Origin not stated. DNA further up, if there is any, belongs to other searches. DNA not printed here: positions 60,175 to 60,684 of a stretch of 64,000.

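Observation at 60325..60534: Aromatic-rich 69-aa peptide with a double-glycine-type leader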

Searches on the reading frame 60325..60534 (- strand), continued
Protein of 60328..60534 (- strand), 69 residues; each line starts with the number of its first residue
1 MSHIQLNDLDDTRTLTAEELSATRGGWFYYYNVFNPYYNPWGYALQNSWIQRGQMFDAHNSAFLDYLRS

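Call 32: find_homologous_proteins(query=L009:730-3768:+, max_evalue=1e-50)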
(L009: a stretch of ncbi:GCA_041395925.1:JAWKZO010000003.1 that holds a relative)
Query L009:730-3768:+ (1012 aa): 1277 proteins with E <= 1e-50 among 8000 candidates; the best 120 are listed.
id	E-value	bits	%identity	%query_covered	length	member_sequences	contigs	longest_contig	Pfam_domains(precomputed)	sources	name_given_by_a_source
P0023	0.0e+0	2208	100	100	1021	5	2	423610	PF00005.34,PF13529.14,PF03412.22,PF00027.36,PF00664.29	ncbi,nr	ncbi:MAG: peptidase domain-containing ABC transporter [Pseudomonadales bacterium]|nr:peptidase domai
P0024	0.0e+0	1674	73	100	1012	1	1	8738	PF00005.34,PF03412.22,PF00027.36,PF00664.29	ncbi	-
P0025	0.0e+0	1674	73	100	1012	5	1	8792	PF00005.34,PF03412.22,PF00027.36,PF00664.29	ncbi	-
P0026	0.0e+0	1590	69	100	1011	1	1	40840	PF00005.34,PF03412.22,PF00027.36,PF00664.29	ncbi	ncbi:MAG: peptidase domain-containing ABC transporter [Pseudomonadota bacterium]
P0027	0.0e+0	1570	67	100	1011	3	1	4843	PF00005.34,PF03412.22,PF00027.36,PF00664.29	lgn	-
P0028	0.0e+0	1567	68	100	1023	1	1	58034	PF00005.34,PF03412.22,PF00027.36,PF00664.29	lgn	-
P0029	0.0e+0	1559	68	100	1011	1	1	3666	PF00005.34,PF03412.22,PF02463.26,PF00027.36,PF00664.29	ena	-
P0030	0.0e+0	1556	67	100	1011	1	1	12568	PF00005.34,PF03412.22,PF00027.36,PF00664.29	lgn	-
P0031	0.0e+0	1554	68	99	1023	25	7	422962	PF00005.34,PF03412.22,PF00027.36,PF00664.29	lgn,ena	-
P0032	0.0e+0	1554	67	100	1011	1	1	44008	PF00005.34,PF03412.22,PF00027.36,PF00664.29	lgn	-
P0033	0.0e+0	1552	67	100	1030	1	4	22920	PF00005.34,PF03412.22,PF00027.36,PF00664.29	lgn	-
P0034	0.0e+0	1544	68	99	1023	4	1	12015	PF00005.34,PF03412.22,PF00027.36,PF00664.29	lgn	-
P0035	0.0e+0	1529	67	100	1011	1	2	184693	PF00005.34,PF03412.22,PF00027.36,PF00664.29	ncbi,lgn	ncbi:MAG: peptidase domain-containing ABC transporter [Pseudomonadota bacterium]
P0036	0.0e+0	1523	67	99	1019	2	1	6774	PF00005.34,PF03412.22,PF00027.36,PF00664.29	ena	-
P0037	0.0e+0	1492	66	100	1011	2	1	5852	PF00005.34,PF03412.22,PF00027.36,PF00664.29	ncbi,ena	-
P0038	0.0e+0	1477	64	100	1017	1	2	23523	PF00005.34,PF03412.22,PF00027.36,PF00664.29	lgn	-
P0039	0.0e+0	1468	66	100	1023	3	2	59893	PF00005.34,PF03412.22,PF00027.36,PF00664.29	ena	-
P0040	0.0e+0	1415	61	100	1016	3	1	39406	PF00005.34,PF03412.22,PF00027.36,PF00664.29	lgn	-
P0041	0.0e+0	1413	61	100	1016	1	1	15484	PF00005.34,PF03412.22,PF00027.36,PF00664.29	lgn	-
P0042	0.0e+0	1407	62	100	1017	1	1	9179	PF00005.34,PF03412.22,PF00027.36,PF00664.29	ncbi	-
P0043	0.0e+0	1405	61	100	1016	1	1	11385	PF00005.34,PF13401.13,PF03412.22,PF00027.36,PF00664.29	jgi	jgi:subfamily B ATP-binding cassette protein HlyB/CyaB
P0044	0.0e+0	1403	61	99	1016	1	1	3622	PF00005.34,PF03412.22,PF00027.36,PF00664.29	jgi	jgi:ATP-binding cassette subfamily B protein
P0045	0.0e+0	1402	61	100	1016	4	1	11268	PF00005.34,PF03412.22,PF00027.36,PF00664.29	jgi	jgi:subfamily B ATP-binding cassette protein HlyB/CyaB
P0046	0.0e+0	1393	60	100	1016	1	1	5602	PF00005.34,PF03412.22,PF00027.36,PF00664.29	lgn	-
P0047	0.0e+0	1388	60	100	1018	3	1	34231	PF00005.34,PF03412.22,PF00027.36,PF00664.29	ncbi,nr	ncbi:MAG: peptidase domain-containing ABC transporter [Gammaproteobacteria bacterium]|nr:peptidase d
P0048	0.0e+0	1388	61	100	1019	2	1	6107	PF00005.34,PF03412.22,PF02463.26,PF00027.36,PF00664.29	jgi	-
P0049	0.0e+0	1386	60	100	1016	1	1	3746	PF00005.34,PF03412.22,PF00027.36,PF00664.29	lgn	-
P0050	0.0e+0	1386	60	100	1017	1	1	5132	PF00005.34,PF03412.22,PF00027.36,PF00664.29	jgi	jgi:ATP-binding cassette, subfamily B, bacterial HlyB/CyaB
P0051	0.0e+0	1386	59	100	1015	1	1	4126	PF00005.34,PF03412.22,PF00027.36,PF00664.29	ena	-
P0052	0.0e+0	1386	60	99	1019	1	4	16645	PF00005.34,PF03412.22,PF00027.36,PF00664.29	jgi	-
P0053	0.0e+0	1385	60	100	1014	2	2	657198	PF00005.34,PF03412.22,PF00027.36,PF00664.29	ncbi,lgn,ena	ncbi:MAG: ABC transporter transmembrane domain-containing protein [Methylococcales bacterium]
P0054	0.0e+0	1384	60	100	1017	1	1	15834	PF00005.34,PF03412.22,PF02463.26,PF00027.36,PF00664.29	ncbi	-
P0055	0.0e+0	1383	60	99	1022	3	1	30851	PF00005.34,PF03412.22,PF00027.36,PF00664.29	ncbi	-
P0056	0.0e+0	1382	60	99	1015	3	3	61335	PF00005.34,PF03412.22,PF00027.36,PF00664.29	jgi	jgi:ATP-binding cassette subfamily B protein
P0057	0.0e+0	1381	59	100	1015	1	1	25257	PF00005.34,PF03412.22,PF02463.26,PF00027.36,PF00664.29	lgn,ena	-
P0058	0.0e+0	1381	60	100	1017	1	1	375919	PF00005.34,PF03412.22,PF00027.36,PF00664.29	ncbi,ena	-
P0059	0.0e+0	1381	59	100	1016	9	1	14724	PF00005.34,PF03412.22,PF00027.36,PF00664.29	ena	-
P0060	0.0e+0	1380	60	100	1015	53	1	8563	PF00005.34,PF03412.22,PF00027.36,PF00664.29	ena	-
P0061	0.0e+0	1380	60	100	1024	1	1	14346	PF00005.34,PF03412.22,PF00027.36,PF00664.29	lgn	-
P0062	0.0e+0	1380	61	100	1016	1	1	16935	PF00005.34,PF13401.13,PF03412.22,PF00027.36,PF00664.29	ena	-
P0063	0.0e+0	1380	59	99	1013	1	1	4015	PF00005.34,PF03412.22,PF02463.26,PF00027.36,PF00664.29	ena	-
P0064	0.0e+0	1380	60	100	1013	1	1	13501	PF00005.34,PF03412.22,PF02463.26,PF00027.36,PF00664.29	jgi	jgi:ATP-binding cassette subfamily B protein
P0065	0.0e+0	1379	60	100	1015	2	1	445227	PF00005.34,PF03412.22,PF02463.26,PF00027.36,PF00664.29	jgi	-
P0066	0.0e+0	1379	61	100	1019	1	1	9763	PF00005.34,PF03412.22,PF00027.36,PF00664.29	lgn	-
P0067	0.0e+0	1378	60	100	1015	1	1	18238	PF00005.34,PF03412.22,PF00027.36,PF00664.29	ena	-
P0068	0.0e+0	1378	60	100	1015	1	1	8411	PF00005.34,PF03412.22,PF00027.36,PF00664.29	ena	-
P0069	0.0e+0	1378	60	100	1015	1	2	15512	PF00005.34,PF03412.22,PF00027.36,PF00664.29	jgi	jgi:subfamily B ATP-binding cassette protein HlyB/CyaB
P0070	0.0e+0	1378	60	100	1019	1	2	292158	PF00005.34,PF03412.22,PF00027.36,PF00664.29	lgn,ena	-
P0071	0.0e+0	1378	61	100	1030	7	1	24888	PF00005.34,PF03412.22,PF00027.36,PF00664.29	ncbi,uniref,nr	ncbi:peptidase domain-containing ABC transporter [Cupriavidus sp. BIS7]|uniref:peptidase domain-cont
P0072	0.0e+0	1377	59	100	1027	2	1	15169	PF00005.34,PF03412.22,PF00027.36,PF00664.29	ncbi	-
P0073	0.0e+0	1377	61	100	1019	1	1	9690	PF00005.34,PF03412.22,PF00027.36,PF00664.29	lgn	-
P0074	0.0e+0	1377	61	100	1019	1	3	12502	PF00005.34,PF03412.22,PF00027.36,PF00664.29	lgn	-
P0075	0.0e+0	1377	60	100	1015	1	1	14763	PF00005.34,PF03412.22,PF00027.36,PF00664.29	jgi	-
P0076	0.0e+0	1377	59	99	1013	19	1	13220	PF00005.34,PF03412.22,PF02463.26,PF00027.36,PF00664.29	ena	-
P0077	0.0e+0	1376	60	100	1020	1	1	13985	PF00005.34,PF03412.22,PF00027.36,PF00664.29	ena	-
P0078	0.0e+0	1376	59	99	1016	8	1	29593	PF00005.34,PF03412.22,PF00027.36,PF00664.29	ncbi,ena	-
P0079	0.0e+0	1376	60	99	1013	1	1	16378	PF00005.34,PF03412.22,PF02463.26,PF00027.36,PF00664.29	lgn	-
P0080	0.0e+0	1376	60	100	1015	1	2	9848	PF00005.34,PF03412.22,PF00027.36,PF00664.29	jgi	jgi:subfamily B ATP-binding cassette protein HlyB/CyaB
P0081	0.0e+0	1376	61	100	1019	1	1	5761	PF00005.34,PF03412.22,PF00027.36,PF00664.29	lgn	-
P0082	0.0e+0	1375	60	100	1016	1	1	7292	PF00005.34,PF03412.22,PF02463.26,PF00027.36,PF00664.29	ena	-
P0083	0.0e+0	1375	60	99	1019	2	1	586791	PF00005.34,PF03412.22,PF00027.36,PF00664.29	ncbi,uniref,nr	ncbi:peptidase domain-containing ABC transporter [Parahaliea mediterranea]|uniref:Peptidase domain-c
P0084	0.0e+0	1375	59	100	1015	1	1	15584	PF00005.34,PF03412.22,PF02463.26,PF00027.36,PF00664.29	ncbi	-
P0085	0.0e+0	1375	60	100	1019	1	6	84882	PF00005.34,PF03412.22,PF00027.36,PF00664.29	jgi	-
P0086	0.0e+0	1375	59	100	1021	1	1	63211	PF00005.34,PF13401.13,PF03412.22,PF00027.36,PF00664.29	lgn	-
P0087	0.0e+0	1374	60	100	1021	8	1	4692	PF00005.34,PF03412.22,PF00027.36,PF00664.29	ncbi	ncbi:MAG: peptidase domain-containing ABC transporter [Exilibacterium sp.]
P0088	0.0e+0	1373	60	100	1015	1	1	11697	PF00005.34,PF03412.22,PF00027.36,PF00664.29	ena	-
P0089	0.0e+0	1373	59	100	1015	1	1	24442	PF00005.34,PF03412.22,PF02463.26,PF00027.36,PF00664.29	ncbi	-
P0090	0.0e+0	1373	60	100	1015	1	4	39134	PF00005.34,PF03412.22,PF00027.36,PF00664.29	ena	-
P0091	0.0e+0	1372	60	100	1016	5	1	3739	PF00005.34,PF03412.22,PF00027.36,PF00664.29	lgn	-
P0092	0.0e+0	1372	61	100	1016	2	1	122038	PF00005.34,PF03412.22,PF00027.36,PF00664.29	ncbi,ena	-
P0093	0.0e+0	1372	60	100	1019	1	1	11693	PF00005.34,PF03412.22,PF00027.36,PF00664.29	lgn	-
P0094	0.0e+0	1371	60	100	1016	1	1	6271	PF00005.34,PF03412.22,PF00027.36,PF00664.29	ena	-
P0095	0.0e+0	1371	59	99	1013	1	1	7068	PF00005.34,PF03412.22,PF02463.26,PF00027.36,PF00664.29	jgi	jgi:ATP-binding cassette subfamily B protein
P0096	0.0e+0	1371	59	100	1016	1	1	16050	PF00005.34,PF03412.22,PF00027.36,PF00664.29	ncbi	-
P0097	0.0e+0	1371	60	100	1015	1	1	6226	PF00005.34,PF03412.22,PF00027.36,PF00664.29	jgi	jgi:ATP-binding cassette subfamily B protein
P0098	0.0e+0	1371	59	99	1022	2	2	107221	PF00005.34,PF13401.13,PF03412.22,PF00027.36,PF00664.29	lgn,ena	-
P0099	0.0e+0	1371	60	99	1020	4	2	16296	PF00005.34,PF03412.22,PF00027.36,PF00664.29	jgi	jgi:subfamily B ATP-binding cassette protein HlyB/CyaB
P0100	0.0e+0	1370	60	100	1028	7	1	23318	PF00005.34,PF03412.22,PF02463.26,PF00027.36,PF00664.29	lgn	-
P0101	0.0e+0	1370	59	100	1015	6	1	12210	PF00005.34,PF03412.22,PF00027.36,PF00664.29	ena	-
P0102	0.0e+0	1370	59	100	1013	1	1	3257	PF00005.34,PF03412.22,PF02463.26,PF00027.36,PF00664.29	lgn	-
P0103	0.0e+0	1370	60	100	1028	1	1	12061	PF00005.34,PF03412.22,PF00027.36,PF00664.29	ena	-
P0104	0.0e+0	1370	59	100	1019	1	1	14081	PF00005.34,PF03412.22,PF00027.36,PF00664.29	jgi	jgi:subfamily B ATP-binding cassette protein HlyB/CyaB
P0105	0.0e+0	1370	59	100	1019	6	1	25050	PF00005.34,PF03412.22,PF00027.36,PF00664.29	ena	-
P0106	0.0e+0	1370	59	100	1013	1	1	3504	PF00005.34,PF03412.22,PF02463.26,PF00027.36,PF00664.29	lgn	-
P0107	0.0e+0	1369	60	100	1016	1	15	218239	PF00005.34,PF03412.22,PF00027.36,PF00664.29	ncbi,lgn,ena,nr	ncbi:MAG: ATP-binding cassette domain-containing protein [Halioglobus sp.]|nr:ATP-binding cassette d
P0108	0.0e+0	1369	59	100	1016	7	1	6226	PF00005.34,PF03412.22,PF00027.36,PF00664.29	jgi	jgi:ATP-binding cassette subfamily B protein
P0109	0.0e+0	1369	60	100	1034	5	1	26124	PF00005.34,PF03412.22,PF00027.36,PF00664.29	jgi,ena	-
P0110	0.0e+0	1368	59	99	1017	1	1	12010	PF00005.34,PF03412.22,PF00027.36,PF00664.29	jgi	-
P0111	0.0e+0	1368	59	99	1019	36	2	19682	PF00005.34,PF03412.22,PF00027.36,PF00664.29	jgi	jgi:subfamily B ATP-binding cassette protein HlyB/CyaB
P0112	0.0e+0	1368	60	100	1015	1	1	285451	PF00005.34,PF03412.22,PF02463.26,PF00027.36,PF00664.29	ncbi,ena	-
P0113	0.0e+0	1368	59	99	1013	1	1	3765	PF00005.34,PF03412.22,PF02463.26,PF00027.36,PF00664.29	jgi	jgi:ATP-binding cassette, subfamily B, bacterial HlyB/CyaB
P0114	0.0e+0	1368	60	100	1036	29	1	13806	PF00005.34,PF03412.22,PF00027.36,PF00664.29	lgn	-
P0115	0.0e+0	1368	60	99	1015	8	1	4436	PF00005.34,PF03412.22,PF02463.26,PF00027.36,PF00664.29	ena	-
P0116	0.0e+0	1368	59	100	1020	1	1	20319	PF00005.34,PF03412.22,PF00027.36,PF00664.29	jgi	jgi:ATP-binding cassette subfamily B protein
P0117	0.0e+0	1368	59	99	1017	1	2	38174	PF00005.34,PF03412.22,PF00027.36,PF00664.29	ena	-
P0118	0.0e+0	1367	59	100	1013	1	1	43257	PF00005.34,PF03412.22,PF00027.36,PF00664.29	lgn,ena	-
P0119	0.0e+0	1367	59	100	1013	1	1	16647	PF00005.34,PF03412.22,PF00027.36,PF00664.29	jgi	-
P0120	0.0e+0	1367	59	100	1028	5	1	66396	PF00005.34,PF03412.22,PF00027.36,PF00664.29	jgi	jgi:subfamily B ATP-binding cassette protein HlyB/CyaB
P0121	0.0e+0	1367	59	100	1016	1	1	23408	PF00005.34,PF03412.22,PF00027.36,PF00664.29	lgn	-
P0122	0.0e+0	1367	61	100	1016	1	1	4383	PF00005.34,PF03412.22,PF00027.36,PF00664.29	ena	-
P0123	0.0e+0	1366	59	100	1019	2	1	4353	PF00005.34,PF03412.22,PF00027.36,PF00664.29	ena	-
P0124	0.0e+0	1366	61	100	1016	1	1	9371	PF00005.34,PF03412.22,PF00027.36,PF00664.29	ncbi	-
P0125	0.0e+0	1366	59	100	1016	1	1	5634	PF00005.34,PF03412.22,PF02463.26,PF00027.36,PF00664.29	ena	-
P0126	0.0e+0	1366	61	100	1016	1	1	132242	PF00005.34,PF03412.22,PF00027.36,PF00664.29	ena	-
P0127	0.0e+0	1366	61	100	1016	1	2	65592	PF00005.34,PF03412.22,PF00027.36,PF00664.29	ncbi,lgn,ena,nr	ncbi:MAG: peptidase domain-containing ABC transporter [Candidatus Competibacter sp.]|nr:peptidase do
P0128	0.0e+0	1366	61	100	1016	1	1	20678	PF00005.34,PF03412.22,PF00027.36,PF00664.29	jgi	jgi:ATP-binding cassette subfamily B protein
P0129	0.0e+0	1366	60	100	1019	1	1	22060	PF00005.34,PF03412.22,PF00027.36,PF00664.29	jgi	jgi:subfamily B ATP-binding cassette protein HlyB/CyaB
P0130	0.0e+0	1365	61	100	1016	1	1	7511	PF00005.34,PF03412.22,PF00027.36,PF00664.29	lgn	-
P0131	0.0e+0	1365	59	100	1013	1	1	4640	PF00005.34,PF03412.22,PF00027.36,PF00664.29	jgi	jgi:subfamily B ATP-binding cassette protein HlyB/CyaB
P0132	0.0e+0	1365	59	100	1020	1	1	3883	PF00005.34,PF03412.22,PF00027.36,PF00664.29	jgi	jgi:subfamily B ATP-binding cassette protein HlyB/CyaB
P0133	0.0e+0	1365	61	100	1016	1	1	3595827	PF00005.34,PF03412.22,PF00027.36,PF00664.29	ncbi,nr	ncbi:MAG: peptidase domain-containing ABC transporter [Candidatus Competibacteraceae bacterium]|nr:M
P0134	0.0e+0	1365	59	99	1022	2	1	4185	PF00005.34,PF13401.13,PF03412.22,PF02463.26,PF00027.36,PF00664.29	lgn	-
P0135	0.0e+0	1364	59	100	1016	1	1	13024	PF00005.34,PF03412.22,PF00027.36,PF00664.29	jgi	jgi:ATP-binding cassette subfamily B protein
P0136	0.0e+0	1364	59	99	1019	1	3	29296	PF00005.34,PF03412.22,PF00027.36,PF00664.29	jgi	jgi:subfamily B ATP-binding cassette protein HlyB/CyaB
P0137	0.0e+0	1364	61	100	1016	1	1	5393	PF00005.34,PF03412.22,PF00027.36,PF00664.29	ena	-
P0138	0.0e+0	1364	61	100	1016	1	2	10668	PF00005.34,PF03412.22,PF00027.36,PF00664.29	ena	-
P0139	0.0e+0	1364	60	100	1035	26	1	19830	PF00005.34,PF03412.22,PF00027.36,PF00664.29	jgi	-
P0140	0.0e+0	1364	58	99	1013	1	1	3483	PF00005.34,PF03412.22,PF00027.36,PF00664.29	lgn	-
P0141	0.0e+0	1363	59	100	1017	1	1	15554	PF00005.34,PF03412.22,PF00027.36,PF00664.29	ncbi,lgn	-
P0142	0.0e+0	1363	59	100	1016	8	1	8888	PF00005.34,PF03412.22,PF00027.36,PF00664.29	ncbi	-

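Call 33: find_encoding_contigs(protein=P0023, flank=10000, max_places=2)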
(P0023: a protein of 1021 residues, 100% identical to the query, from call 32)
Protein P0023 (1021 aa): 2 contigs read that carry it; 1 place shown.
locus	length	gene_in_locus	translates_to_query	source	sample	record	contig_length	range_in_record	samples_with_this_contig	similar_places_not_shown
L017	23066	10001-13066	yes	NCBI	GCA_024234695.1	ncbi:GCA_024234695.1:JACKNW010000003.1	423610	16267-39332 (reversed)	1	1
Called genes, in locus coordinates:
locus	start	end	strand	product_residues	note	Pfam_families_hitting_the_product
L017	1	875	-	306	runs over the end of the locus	PF00378:ECH_1, PF16113:ECH_2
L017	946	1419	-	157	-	-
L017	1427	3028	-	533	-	PF00732:GMC_oxred_N, PF01266:DAO (faint), PF13450:NAD_binding_8 (weak), PF05199:GMC_oxred_C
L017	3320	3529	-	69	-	-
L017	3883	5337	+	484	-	PF02321:OEP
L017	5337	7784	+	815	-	PF16697:Yop-YscD_cpl (faint), PF00498:FHA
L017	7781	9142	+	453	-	PF25917:BSH_RND (faint), PF26002:Beta-barrel_AprE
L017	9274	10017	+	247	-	PF13145:Rotamase_2 (weak), PF13616:Rotamase_3 (weak), PF00639:Rotamase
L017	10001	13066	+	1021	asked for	PF00027:cNMP_binding, PF03412:Peptidase_C39, PF13529:Peptidase_C39_2 (faint), PF00664:ABC_membrane, PF00005:ABC_tran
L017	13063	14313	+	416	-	PF00158:Sigma54_activat, PF14532:Sigma54_activ_2, PF07728:AAA_5 (faint), PF25601:AAA_lid_14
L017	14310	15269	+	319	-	PF01476:LysM (weak)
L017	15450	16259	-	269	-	-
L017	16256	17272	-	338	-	PF01522:Polysacc_deac_1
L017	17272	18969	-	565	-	PF00069:Pkinase, PF07714:PK_Tyr_Ser-Thr, PF00672:HAMP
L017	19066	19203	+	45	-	-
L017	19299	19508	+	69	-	-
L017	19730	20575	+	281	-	PF08238:Sel1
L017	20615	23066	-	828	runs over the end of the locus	PF00515:TPR_1 (faint), PF13176:TPR_7 (faint), PF00069:Pkinase, PF07714:PK_Tyr_Ser-Thr, PF03109:ABC1 (weak), PF13424:TPR_12, PF13374:TPR_10 (weak), PF13424:TPR_12 (weak), +4 more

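Call 34: find_encoding_contigs(protein=P0083, flank=10000, max_places=2)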
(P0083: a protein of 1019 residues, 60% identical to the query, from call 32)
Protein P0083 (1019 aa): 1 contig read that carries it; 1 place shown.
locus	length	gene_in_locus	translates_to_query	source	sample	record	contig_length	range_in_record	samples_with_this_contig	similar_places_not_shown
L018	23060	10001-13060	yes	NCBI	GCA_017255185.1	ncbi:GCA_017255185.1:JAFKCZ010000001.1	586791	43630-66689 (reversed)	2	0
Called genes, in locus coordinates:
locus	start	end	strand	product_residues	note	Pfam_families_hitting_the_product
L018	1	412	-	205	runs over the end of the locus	PF16697:Yop-YscD_cpl, PF00498:FHA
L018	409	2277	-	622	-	PF00027:cNMP_binding, PF24179:NTE_Ploop, PF01734:Patatin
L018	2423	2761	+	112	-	PF16697:Yop-YscD_cpl, PF00498:FHA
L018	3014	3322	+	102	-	-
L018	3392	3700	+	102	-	-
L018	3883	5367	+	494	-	PF02321:OEP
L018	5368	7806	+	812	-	PF00498:FHA, PF16697:Yop-YscD_cpl (faint), PF00498:FHA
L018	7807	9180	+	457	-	PF00364:Biotin_lipoyl (faint), PF25984:BSH_YknX (faint), PF26002:Beta-barrel_AprE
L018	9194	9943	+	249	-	PF13145:Rotamase_2 (weak), PF13616:Rotamase_3 (faint), PF00639:Rotamase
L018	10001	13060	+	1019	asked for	PF00027:cNMP_binding, PF03412:Peptidase_C39, PF00664:ABC_membrane, PF00005:ABC_tran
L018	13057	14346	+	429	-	PF00158:Sigma54_activat, PF14532:Sigma54_activ_2, PF25601:AAA_lid_14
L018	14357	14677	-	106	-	-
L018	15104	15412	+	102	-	-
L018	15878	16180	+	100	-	-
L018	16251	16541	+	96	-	-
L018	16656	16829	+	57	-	-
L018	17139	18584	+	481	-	PF03797:Autotransporter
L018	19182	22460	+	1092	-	PF08238:Sel1, PF24161:CCDC39 (faint), PF00656:Peptidase_C14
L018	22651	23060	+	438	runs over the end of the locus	PF00069:Pkinase, PF07714:PK_Tyr_Ser-Thr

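Call 35: find_encoding_contigs(protein=P0071, flank=10000, max_places=2)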
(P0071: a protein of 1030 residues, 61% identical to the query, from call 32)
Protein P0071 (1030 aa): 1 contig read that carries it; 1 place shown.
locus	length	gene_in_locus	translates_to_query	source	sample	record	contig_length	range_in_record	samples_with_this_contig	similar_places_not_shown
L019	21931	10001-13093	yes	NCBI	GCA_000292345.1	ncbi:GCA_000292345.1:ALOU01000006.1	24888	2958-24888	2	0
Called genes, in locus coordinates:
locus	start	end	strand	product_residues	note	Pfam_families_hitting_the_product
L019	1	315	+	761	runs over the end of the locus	PF00069:Pkinase, PF07714:PK_Tyr_Ser-Thr, PF01636:APH (faint), PF03109:ABC1, PF14326:DUF4384 (weak)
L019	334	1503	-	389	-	PF03781:FGE-sulfatase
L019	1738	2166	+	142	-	PF14347:DUF4399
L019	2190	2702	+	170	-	PF14347:DUF4399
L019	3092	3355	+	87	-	-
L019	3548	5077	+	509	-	PF02321:OEP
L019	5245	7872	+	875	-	PF00498:FHA, PF16697:Yop-YscD_cpl (faint), PF00498:FHA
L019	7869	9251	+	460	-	PF25917:BSH_RND (weak), PF26002:Beta-barrel_AprE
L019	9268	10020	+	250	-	PF13145:Rotamase_2 (weak), PF13616:Rotamase_3 (weak), PF00639:Rotamase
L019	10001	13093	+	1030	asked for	PF00027:cNMP_binding, PF03412:Peptidase_C39, PF00664:ABC_membrane, PF00005:ABC_tran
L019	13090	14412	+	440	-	PF00158:Sigma54_activat, PF14532:Sigma54_activ_2, PF25601:AAA_lid_14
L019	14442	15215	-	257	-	PF00481:PP2C, PF13672:PP2C_2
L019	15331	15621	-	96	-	-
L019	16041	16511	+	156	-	PF04970:LRAT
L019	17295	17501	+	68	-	-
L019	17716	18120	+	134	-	-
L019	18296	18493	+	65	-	-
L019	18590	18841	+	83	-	-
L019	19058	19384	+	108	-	-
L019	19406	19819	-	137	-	PF00892:EamA (weak), PF00893:Multi_Drug_Res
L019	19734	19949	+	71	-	-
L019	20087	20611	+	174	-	-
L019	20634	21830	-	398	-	PF03594:BenE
